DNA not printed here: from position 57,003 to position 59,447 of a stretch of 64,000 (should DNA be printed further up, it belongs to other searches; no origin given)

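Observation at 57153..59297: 714-aa soluble kinase-fold protein with a degenerate active site and a Cys-rich insert, wedged between two FHA genes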

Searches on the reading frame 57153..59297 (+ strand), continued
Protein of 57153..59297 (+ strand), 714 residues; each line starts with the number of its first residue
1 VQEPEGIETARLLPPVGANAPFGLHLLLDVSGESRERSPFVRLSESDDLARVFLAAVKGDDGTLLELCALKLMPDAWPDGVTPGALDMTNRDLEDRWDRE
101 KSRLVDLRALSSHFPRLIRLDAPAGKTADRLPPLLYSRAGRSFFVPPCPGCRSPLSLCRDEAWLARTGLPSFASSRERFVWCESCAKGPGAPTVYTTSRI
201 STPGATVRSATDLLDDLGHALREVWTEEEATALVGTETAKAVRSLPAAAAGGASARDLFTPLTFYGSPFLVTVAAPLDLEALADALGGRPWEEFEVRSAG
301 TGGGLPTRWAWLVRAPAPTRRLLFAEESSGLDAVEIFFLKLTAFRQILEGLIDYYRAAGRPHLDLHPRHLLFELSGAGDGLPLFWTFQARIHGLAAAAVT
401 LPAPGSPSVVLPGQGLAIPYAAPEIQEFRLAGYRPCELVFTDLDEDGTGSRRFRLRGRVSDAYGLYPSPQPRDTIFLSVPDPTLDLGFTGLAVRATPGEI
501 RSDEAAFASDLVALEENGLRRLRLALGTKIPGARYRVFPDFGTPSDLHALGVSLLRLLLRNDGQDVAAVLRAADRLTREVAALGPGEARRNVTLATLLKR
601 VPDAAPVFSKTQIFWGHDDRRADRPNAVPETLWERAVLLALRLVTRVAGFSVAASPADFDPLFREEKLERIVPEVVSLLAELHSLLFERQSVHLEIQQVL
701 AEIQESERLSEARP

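Call 23: search_protein_representatives(alignment_id=A1)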
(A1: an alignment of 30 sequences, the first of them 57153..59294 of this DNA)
Query: 30 sequences, 715 profile positions. Proteins with E-value up to 0.001 (for the whole library): 1308; up to 1e-10: 1138; up to 1e-30: 713. The best 150 are listed.
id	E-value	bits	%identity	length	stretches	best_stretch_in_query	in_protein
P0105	3.4e-276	934.7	-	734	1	3-712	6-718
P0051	2.4e-274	928.6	-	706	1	7-711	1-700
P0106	1.2e-270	916.4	-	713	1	5-711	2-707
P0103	3.8e-242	822.1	-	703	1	3-713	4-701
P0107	1.8e-235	800.1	-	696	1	6-710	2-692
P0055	7.5e-228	774.9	-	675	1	6-709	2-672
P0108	2.6e-181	621.0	-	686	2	318-711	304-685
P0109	3.0e-181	620.9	-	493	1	214-712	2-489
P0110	3.5e-173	594.2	-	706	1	10-710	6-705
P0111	4.3e-173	593.9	-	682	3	320-711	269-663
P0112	7.4e-172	589.8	-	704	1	9-711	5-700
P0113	4.6e-171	587.2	-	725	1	3-712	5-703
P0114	3.1e-164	564.6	-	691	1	8-709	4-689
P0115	3.7e-160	551.1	-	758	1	25-709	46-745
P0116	5.5e-159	547.2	-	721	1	10-712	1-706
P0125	8.9e-130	450.7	-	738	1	18-707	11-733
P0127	5.1e-118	411.8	-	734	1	10-708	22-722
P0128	6.4e-114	398.3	-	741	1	14-708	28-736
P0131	1.1e-109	384.3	-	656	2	257-707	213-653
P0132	3.4e-109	382.7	-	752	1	8-708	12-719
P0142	9.8e-100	351.4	-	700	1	25-711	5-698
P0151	9.8e-90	318.3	-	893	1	18-709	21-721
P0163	1.3e-84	301.4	-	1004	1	23-703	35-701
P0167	1.0e-82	295.1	-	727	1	6-706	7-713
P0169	2.7e-82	293.7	-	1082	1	34-710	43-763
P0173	3.5e-79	283.5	-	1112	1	31-711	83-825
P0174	4.4e-77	276.5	-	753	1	34-709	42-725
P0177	2.6e-76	273.9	-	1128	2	32-417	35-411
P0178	4.4e-76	273.2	-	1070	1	31-712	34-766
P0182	4.3e-75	269.9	-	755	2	20-427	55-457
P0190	1.0e-72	262.0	-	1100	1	30-704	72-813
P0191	1.2e-72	261.9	-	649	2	254-710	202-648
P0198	3.7e-71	256.9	-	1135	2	18-402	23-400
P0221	1.5e-65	238.3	-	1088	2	9-404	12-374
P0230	1.1e-62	228.9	-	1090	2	39-426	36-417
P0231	1.2e-62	228.7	-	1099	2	31-408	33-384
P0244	2.3e-60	221.2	-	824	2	34-401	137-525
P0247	5.7e-60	219.9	-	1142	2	225-710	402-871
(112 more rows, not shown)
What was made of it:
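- On New T6SS-associated kinase-like family (this work): 1,308 representatives at E <= 1e-3 (call 23).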

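Call 25: fold_search(model_id=the predicted structure, library=pdb)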
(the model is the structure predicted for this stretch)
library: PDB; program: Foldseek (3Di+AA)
matches with E <= 10: 876; with E <= 0.001: 0
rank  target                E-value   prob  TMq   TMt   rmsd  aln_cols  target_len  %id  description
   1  8ftm_A                2.0e-03  0.84  0.12  0.12  27.7       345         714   12  Setx-ssRNA-ADP-SO4 complex (released 2023-10-25)
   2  8ftm_B                5.3e-03  0.94  0.11  0.11  14.0       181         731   13  Setx-ssRNA-ADP-SO4 complex (released 2023-10-25)
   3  8rao_O                1.4e-02  0.84  0.10  0.11  14.4       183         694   15  Structure of Sen1-ADP.BeF3-RNA complex (released 2024-10-30)
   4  8ram_O                1.6e-02  0.90  0.11  0.11  14.2       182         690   13  Structure of Sen1 bound RNA Polymerase II pre-termination complex (released 2024-10-30)
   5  8dn3_B                3.1e-02  0.14  0.07  0.12  25.2       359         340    9  Cryo-EM structure of human Glycine Receptor alpha1-beta heteromer, apo state (released 2023-10-11)
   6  8dn3_D                3.8e-02  0.11  0.06  0.10  26.6       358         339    9  Cryo-EM structure of human Glycine Receptor alpha1-beta heteromer, apo state (released 2023-10-11)
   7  9pst_A                4.0e-02  0.99  0.28  0.61   8.3       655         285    9  IRAK4 in Complex with Compound 5 (released 2026-01-28)
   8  5mzn                  4.2e-02  0.77  0.11  0.11  13.6       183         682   13  Helicase Sen1 (released 2017-04-19)
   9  5eax_A                4.2e-02  0.60  0.10  0.07  14.9       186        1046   16  Crystal structure of Dna2 in complex with an ssDNA (released 2015-11-18)
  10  8gs1_B                4.7e-02  0.16  0.08  0.15  21.1       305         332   11  Crystal structure of AziU2-U3 complex from Streptomyces sahachiroi NRRL2485 (released 2023-09-06)
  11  9pkz_C                4.7e-02  0.12  0.07  0.11  27.9       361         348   10  Alpha1/Beta Heteromeric Glycine receptor in the presence of 0.200 mM strychnine and 0.02 mM ivermectin (released 2026-01-07)
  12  6tia_A                6.7e-02  0.94  0.20  0.44   8.1       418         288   10  IRAK4 IN COMPLEX WITH inhibitor (released 2020-10-28)
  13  2oid_B                7.4e-02  0.93  0.20  0.45  10.1       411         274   11  Crystal structure of IRAK4 kinase domain complexed with AMPPNP (released 2007-03-20)
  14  5uit_B                7.4e-02  0.85  0.18  0.40  10.6       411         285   10  Crystal structure of IRAK4 in complex with compound 14 (released 2017-05-24)
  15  6o94_D                8.3e-02  0.94  0.20  0.45   8.2       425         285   10  Structure of the IRAK4 kinase domain with compound 17 (released 2019-05-22)
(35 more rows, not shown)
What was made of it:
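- On Eukaryotic-like (Hanks) protein kinase domain, Pfam PF00069: Foldseek TM 0.54-0.61 to IRAK4, JAK3 and TYK2 (call 25).
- Foldseek gives TM 0.54-0.61 and probability up to 0.99 to IRAK4, JAK3 and TYK2 across about 650 columns (call 25).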

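Call 26: search_protein_families(library=pfam, proteins=[P0151, P0163, P0169, P0173, P0177, P0198, P0247, P0221, P0244], max_evalue=0.01)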
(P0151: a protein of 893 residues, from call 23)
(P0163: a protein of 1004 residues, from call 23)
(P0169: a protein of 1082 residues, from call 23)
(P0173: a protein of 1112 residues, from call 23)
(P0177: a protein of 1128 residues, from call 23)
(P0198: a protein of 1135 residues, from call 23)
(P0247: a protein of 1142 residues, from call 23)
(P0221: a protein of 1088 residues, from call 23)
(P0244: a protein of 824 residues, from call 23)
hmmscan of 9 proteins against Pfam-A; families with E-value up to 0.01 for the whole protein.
P0151 (893 aa): 0 families

P0163 (1004 aa): 1 family
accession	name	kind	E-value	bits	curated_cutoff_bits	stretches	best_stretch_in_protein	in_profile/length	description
PF07321.17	YscO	-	0.0037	17.7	28.8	1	791-834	69-112/149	Type III secretion protein YscO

P0169 (1082 aa): 0 families

P0173 (1112 aa): 1 family
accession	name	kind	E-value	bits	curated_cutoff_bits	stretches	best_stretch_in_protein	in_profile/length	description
PF00069.31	Pkinase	-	2.5e-05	24.3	31.7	0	420-450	102-132/263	Protein kinase domain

P0177 (1128 aa): 3 families
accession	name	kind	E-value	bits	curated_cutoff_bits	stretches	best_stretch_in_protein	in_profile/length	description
PF00498.31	FHA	-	1.8e-13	51.1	20.7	1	760-825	1-67/67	FHA domain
PF16697.10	Yop-YscD_cpl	-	5.2e-09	36.7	33.2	1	756-831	15-90/94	Inner membrane component of T3SS, cytoplasmic domain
PF20232.3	T6SS_FHA_C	-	3.4e-06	27.4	23.7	1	1018-1107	88-169/180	C-terminal domain of Type VI secretion system FHA protein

P0198 (1135 aa): 3 families
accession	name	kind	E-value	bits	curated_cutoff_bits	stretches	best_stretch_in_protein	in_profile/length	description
PF00498.31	FHA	-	7.5e-18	65.2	20.7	1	752-816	1-67/67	FHA domain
PF20232.3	T6SS_FHA_C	-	3.6e-11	43.6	23.7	1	963-1109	17-167/180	C-terminal domain of Type VI secretion system FHA protein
PF16697.10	Yop-YscD_cpl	-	6e-10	39.7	33.2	1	748-823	15-91/94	Inner membrane component of T3SS, cytoplasmic domain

P0247 (1142 aa): 0 families

P0221 (1088 aa): 3 families
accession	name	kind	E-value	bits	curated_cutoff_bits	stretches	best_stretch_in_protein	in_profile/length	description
PF00498.31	FHA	-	4e-18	66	20.7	1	726-792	1-67/67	FHA domain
PF16697.10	Yop-YscD_cpl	-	1.2e-10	41.9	33.2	1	720-799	13-91/94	Inner membrane component of T3SS, cytoplasmic domain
PF20232.3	T6SS_FHA_C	-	4e-07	30.4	23.7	1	925-1064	24-161/180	C-terminal domain of Type VI secretion system FHA protein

P0244 (824 aa): 0 families

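Call 30: list_cluster_members(proteins=[P0173, P0178, P0190, P0247, P0127, P0198, P0221, P0182, P0131, P0115])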
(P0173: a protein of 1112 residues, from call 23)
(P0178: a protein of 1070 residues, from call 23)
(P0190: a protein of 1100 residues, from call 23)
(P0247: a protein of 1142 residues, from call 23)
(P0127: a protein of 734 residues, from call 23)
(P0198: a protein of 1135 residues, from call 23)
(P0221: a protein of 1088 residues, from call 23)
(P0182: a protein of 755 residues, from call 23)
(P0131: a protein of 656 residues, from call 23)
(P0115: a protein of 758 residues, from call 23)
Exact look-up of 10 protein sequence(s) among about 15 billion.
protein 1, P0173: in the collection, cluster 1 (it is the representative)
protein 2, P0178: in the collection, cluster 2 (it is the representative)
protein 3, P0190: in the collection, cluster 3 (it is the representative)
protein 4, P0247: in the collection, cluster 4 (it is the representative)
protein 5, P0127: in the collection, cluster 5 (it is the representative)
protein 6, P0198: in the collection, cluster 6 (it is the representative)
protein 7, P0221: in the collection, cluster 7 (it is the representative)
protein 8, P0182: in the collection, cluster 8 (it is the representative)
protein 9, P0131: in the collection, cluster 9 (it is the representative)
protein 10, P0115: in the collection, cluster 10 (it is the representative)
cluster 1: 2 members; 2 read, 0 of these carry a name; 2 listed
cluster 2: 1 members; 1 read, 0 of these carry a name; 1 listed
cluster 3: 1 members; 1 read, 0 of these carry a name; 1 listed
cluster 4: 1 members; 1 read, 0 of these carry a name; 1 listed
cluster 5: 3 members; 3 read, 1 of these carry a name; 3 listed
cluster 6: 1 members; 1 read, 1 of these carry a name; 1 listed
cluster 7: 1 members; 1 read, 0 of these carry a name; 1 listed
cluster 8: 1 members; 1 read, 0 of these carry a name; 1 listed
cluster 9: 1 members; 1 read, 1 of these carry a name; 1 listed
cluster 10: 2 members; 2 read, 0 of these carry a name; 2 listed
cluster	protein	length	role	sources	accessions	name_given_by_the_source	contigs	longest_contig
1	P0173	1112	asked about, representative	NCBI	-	-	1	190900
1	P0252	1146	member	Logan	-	-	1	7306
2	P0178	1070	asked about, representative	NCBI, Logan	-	-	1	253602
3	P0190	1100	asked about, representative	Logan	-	-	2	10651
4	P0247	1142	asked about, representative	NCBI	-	-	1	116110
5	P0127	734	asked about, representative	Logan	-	-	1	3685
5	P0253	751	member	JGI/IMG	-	serine/threonine protein kinase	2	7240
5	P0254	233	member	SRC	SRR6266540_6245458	-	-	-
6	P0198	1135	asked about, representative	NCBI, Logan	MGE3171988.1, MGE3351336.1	MAG: FHA domain-containing protein [Planctomycetota bacterium]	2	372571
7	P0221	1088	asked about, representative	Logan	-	-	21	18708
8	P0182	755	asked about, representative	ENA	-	-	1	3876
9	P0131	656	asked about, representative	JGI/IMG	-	hypothetical protein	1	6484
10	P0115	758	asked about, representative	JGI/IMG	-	-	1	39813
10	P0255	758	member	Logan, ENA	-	-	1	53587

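Call 38: search_solved_structures(query=A2, max_evalue=1, show_alignments=2)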
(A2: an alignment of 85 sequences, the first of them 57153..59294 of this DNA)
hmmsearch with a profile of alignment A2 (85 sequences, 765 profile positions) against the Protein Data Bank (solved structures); distinct sequences matched with E-value up to 1: 8.
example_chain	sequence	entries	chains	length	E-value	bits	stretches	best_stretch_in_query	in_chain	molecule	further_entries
1kob_A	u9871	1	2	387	0.035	15.4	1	350-384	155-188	TWITCHIN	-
9fmo_A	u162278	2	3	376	0.038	15.3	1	350-408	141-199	LAMMER-like dual specificity kinase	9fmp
6fdy_U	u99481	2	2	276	0.041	15.1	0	542-580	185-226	Serine/threonine-protein kinase ULK3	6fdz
1koa_A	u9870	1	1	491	0.16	13.2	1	350-384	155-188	TWITCHIN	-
3uto_A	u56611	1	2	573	0.2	12.9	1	350-384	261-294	Twitchin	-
1wdz_A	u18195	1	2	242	0.5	11.6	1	687-752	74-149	insulin receptor substrate p53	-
1how_A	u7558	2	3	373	0.85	10.8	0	351-387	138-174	SERINE/THREONINE-PROTEIN KINASE YMR216C | SERINE/THREONINE-PROTEIN KINASE SKY1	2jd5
1q8y_A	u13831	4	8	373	0.85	10.8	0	351-387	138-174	SR protein kinase | SR protein kinsae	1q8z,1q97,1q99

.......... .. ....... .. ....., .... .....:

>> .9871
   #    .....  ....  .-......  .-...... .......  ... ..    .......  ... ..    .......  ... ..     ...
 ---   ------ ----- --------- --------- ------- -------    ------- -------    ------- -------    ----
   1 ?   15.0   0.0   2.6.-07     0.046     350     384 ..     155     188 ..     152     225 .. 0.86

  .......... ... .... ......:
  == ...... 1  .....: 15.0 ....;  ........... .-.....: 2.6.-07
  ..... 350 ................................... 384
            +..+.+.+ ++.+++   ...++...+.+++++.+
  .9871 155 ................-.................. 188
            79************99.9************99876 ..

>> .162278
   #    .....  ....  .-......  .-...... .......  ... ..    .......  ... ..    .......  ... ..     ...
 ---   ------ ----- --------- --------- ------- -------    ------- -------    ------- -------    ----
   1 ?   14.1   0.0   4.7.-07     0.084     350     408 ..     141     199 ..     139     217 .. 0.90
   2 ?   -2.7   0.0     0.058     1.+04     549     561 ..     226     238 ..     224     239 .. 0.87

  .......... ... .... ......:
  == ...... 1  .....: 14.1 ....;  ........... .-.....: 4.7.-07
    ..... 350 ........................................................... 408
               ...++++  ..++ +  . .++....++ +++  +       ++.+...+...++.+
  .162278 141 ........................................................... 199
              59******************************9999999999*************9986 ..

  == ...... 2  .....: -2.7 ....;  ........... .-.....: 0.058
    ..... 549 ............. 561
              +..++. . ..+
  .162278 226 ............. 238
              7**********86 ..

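Call 46: find_homologous_proteins(query=A2, max_evalue=1e-10)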
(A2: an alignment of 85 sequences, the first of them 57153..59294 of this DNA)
Query A2 (85 sequences) (714 aa, profile of the alignment): 97 proteins with E <= 1e-10 among 8000 candidates.
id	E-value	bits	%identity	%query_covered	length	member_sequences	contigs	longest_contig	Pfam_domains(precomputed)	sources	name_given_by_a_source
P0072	1.4e-228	779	42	99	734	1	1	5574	-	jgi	jgi:hypothetical protein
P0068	1.1e-225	769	43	100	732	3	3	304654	-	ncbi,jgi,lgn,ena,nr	ncbi:MAG TPA: hypothetical protein VMR54_10985 [Thermoanaerobaculia bacterium]|nr:hypothetical prote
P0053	5.1e-224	764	44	99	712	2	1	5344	-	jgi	-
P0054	2.2e-221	755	45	99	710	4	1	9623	-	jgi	-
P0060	1.7e-218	746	42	99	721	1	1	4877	-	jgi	jgi:hypothetical protein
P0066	2.4e-218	745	41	98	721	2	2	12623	-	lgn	-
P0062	1.4e-215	736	43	98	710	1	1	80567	-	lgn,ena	-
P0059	3.6e-215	735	43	98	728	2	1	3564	-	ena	-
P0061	7.0e-215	734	43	98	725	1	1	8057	-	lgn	-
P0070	1.0e-214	733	41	96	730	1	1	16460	-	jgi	jgi:hypothetical protein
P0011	2.0e-214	732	83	100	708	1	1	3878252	-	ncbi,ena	-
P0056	2.3e-214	732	43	97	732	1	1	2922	-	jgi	jgi:hypothetical protein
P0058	1.4e-213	729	44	98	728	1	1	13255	-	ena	-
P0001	2.3e-213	729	99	100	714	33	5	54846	-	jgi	jgi:hypothetical protein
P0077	2.8e-213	728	41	97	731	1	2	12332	-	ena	-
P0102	3.4e-180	619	31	96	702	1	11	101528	-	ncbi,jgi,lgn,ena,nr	ncbi:MAG TPA: hypothetical protein P5234_11085 [Thermoanaerobaculaceae bacterium]|nr:hypothetical pr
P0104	9.6e-64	234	24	99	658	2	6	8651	-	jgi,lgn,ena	jgi:hypothetical protein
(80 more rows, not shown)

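Call 48: find_related_loci(query=A4, collection=genome_contigs, flank=10000)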
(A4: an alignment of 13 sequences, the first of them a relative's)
Query A4 (1112 aa) in genome_contigs; peptide patterns used: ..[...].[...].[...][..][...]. (x = any residue, [..] = any of these).
600 stretches matched a pattern (row limit reached: there are more); 10 encode a relative of the query (tblastn E <= 1e-3); 10 distinct loci.
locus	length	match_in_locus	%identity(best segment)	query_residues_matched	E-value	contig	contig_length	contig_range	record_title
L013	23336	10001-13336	100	1-1112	0e+0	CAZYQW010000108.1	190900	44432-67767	MAG TPA_asm: uncultured Phycisphaeraceae bacterium isolate binchicken_co31_357 genome assembly, contig: k141_1311486, wh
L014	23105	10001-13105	36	19-1070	0e+0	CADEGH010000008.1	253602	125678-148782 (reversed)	uncultured bacterium isolate Bacteria sp. RBC034 genome assembly, contig: MAG034_8, whole genome shotgun sequence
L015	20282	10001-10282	34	395-492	2e-6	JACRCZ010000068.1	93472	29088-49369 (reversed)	MAG: Deltaproteobacteria bacterium isolate NC_groundwater_1659_Pr3_B-0.1um_72_20 SR-2_scaffold_141_1648431, whole genome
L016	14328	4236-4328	58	419-449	9e-6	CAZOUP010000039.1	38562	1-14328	MAG TPA_asm: uncultured Akkermansia sp. isolate binchicken_co181_479 genome assembly, contig: NODE_1289_length_38562_cov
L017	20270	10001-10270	30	416-504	9e-6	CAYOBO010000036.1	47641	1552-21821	MAG TPA_asm: uncultured Candidatus Solibacter sp. isolate SRP290908_co2_360 genome assembly, contig: NODE_850_length_476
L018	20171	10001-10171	34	419-486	1e-5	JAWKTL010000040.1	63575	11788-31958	MAG: Pirellulaceae bacterium isolate ABC2.170 ABC2.170.fa-40, whole genome shotgun sequence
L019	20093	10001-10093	61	419-449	2e-5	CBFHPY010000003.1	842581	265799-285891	MAG: Verrucomicrobiales bacterium isolate AGTU_91_bin_27_orig genome assembly, contig: AGTU_91_bin_27_orig_AGTU_91_c_000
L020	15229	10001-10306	31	406-505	2e-5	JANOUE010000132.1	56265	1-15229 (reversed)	MAG: Hyphomicrobiales bacterium isolate VAR_39_metabat_192 VAR_39_k141_5962079, whole genome shotgun sequence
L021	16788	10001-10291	30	396-493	2e-5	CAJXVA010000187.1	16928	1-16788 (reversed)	MAG TPA_asm: uncultured proteobacterium isolate SRR3933246_bin.3_MetaBAT_v2.12.1_MAG genome assembly, contig: NODE_702_l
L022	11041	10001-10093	55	419-449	4e-5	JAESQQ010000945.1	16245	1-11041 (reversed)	MAG: Planctomycetota bacterium isolate NORP233 CoAssembly_4182419, whole genome shotgun sequence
